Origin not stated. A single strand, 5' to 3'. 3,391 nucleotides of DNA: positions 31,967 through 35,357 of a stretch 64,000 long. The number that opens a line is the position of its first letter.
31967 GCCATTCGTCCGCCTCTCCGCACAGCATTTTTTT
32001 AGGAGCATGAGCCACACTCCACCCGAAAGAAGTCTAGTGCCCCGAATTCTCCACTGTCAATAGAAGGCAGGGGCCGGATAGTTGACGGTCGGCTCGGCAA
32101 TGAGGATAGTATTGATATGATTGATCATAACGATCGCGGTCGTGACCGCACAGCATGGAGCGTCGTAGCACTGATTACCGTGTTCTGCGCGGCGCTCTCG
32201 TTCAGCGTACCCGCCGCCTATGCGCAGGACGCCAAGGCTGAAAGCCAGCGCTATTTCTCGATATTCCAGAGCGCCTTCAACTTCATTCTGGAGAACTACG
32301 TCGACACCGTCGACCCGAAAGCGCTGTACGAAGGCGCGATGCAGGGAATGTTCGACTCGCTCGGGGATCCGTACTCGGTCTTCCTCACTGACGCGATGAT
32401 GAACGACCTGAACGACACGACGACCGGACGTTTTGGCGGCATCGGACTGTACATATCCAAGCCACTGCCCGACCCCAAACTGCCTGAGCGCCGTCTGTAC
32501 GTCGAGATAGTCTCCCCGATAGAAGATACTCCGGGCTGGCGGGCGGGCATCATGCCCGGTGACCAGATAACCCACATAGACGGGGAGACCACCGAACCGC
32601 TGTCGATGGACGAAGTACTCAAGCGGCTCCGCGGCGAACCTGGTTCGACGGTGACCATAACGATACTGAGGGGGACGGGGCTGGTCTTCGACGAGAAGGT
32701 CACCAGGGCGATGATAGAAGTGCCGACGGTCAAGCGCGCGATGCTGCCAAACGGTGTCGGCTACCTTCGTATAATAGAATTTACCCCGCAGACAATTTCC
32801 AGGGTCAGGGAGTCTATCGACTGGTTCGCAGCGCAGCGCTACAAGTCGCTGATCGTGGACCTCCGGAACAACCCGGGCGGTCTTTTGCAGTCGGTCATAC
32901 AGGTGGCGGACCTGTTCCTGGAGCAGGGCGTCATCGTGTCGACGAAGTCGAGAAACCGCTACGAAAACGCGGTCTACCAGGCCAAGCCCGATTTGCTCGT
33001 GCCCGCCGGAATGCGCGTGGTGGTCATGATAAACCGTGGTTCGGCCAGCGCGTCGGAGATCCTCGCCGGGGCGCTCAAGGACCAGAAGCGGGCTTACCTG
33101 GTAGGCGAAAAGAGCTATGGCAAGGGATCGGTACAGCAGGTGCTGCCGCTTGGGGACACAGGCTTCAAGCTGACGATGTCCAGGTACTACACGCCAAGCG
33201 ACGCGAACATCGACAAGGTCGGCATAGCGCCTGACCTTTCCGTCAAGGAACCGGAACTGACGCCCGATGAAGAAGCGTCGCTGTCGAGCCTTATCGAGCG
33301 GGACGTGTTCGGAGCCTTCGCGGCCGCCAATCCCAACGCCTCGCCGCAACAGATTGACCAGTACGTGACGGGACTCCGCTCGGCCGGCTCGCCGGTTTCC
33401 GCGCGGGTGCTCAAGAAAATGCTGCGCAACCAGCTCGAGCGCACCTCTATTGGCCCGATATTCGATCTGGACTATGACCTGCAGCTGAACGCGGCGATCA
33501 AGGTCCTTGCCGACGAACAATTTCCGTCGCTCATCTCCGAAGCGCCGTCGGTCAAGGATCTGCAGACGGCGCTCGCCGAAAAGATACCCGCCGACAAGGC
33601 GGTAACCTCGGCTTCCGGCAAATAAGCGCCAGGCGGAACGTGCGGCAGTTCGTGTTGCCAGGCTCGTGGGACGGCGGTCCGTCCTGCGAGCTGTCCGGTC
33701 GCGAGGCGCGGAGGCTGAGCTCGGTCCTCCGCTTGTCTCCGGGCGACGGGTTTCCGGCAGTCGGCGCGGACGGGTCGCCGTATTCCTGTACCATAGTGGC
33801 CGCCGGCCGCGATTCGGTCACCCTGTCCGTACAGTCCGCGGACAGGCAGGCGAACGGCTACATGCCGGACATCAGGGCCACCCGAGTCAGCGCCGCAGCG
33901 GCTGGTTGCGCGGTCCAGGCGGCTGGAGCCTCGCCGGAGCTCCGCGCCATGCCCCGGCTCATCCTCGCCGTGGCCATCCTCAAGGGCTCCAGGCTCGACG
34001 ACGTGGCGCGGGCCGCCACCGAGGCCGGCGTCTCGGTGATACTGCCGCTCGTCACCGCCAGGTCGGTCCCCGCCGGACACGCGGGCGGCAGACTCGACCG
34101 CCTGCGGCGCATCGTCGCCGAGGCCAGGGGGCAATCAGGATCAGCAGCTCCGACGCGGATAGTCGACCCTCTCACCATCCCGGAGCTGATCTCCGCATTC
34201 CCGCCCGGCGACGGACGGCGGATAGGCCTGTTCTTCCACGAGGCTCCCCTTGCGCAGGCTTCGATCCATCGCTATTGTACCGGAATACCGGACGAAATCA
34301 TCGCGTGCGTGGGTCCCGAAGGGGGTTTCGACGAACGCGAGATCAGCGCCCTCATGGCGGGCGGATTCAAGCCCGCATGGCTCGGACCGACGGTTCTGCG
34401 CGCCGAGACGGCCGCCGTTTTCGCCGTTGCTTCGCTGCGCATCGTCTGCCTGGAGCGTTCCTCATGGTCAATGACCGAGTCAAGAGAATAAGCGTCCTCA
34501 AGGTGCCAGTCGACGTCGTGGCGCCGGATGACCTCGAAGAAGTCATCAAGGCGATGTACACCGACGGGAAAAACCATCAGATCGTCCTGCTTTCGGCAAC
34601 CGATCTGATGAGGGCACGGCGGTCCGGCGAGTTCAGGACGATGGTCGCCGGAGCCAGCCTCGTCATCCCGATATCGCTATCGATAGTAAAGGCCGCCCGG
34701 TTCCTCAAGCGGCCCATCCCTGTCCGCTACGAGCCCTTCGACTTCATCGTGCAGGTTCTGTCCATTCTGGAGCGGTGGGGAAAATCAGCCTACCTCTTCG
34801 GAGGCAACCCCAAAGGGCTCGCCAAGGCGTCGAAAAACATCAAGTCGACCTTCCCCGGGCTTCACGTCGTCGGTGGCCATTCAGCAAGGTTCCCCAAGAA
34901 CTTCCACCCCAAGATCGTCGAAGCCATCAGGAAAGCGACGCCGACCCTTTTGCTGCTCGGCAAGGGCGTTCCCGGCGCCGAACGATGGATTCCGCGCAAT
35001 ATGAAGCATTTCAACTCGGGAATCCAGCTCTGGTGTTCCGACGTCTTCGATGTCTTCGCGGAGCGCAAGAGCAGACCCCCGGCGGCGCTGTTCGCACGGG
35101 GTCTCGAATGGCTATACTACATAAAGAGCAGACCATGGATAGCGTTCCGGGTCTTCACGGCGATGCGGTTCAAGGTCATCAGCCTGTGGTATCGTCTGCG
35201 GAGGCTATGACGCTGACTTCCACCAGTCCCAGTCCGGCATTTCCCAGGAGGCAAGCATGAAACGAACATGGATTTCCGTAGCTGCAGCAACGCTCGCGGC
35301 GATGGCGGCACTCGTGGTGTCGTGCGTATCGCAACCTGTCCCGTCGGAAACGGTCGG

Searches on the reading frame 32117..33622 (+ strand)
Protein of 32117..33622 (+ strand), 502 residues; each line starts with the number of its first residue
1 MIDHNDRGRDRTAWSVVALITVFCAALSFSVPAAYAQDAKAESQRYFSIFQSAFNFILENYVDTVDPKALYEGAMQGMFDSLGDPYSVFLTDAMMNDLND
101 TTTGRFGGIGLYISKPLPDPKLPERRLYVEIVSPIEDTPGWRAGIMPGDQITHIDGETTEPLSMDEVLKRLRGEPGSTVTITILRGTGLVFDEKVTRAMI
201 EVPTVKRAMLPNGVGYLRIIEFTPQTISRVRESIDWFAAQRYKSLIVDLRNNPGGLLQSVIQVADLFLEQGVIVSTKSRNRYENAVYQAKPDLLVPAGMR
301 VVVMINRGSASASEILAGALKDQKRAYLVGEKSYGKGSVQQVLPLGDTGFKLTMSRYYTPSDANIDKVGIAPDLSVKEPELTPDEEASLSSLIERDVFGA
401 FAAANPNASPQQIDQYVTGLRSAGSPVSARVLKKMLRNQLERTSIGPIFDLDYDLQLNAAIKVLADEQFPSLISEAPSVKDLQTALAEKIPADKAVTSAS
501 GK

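Call 42: search_protein_families(library=pfam, proteins=[window:32117-33622:+], max_evalue=0.0001)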
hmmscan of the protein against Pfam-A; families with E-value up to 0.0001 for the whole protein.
window:32117-33622:+ (502 aa): 5 families
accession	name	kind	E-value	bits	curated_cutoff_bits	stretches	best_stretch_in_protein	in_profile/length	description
PF03572.23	Peptidase_S41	-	8.2e-51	172.3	24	1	214-376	2-165/165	Peptidase family S41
PF22694.1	CtpB_N-like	-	7.4e-14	52.4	27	1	37-90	28-81/85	Activating protease CtpB N-terminal domain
PF17820.7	PDZ_6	-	1.3e-12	47.7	27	1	131-185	2-54/54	PDZ domain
PF13180.12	PDZ_2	-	1.7e-07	31.9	27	1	126-186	11-70/80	PDZ domain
PF00595.29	PDZ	-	5e-05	24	23.2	1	126-184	26-81/81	PDZ domain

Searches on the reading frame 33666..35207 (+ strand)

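Call 43: search_protein_families(library=pfam, proteins=[window:33666-35207:+], max_evalue=0.0001)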
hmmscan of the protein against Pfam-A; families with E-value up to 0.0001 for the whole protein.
window:33666-35207:+ (514 aa): 1 family
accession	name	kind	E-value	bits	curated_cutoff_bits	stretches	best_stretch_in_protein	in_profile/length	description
PF03808.19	Glyco_tran_WecG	-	1.2e-37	129.7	27.4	1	330-495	1-166/168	Glycosyl transferase WecG/TagA/CpsF family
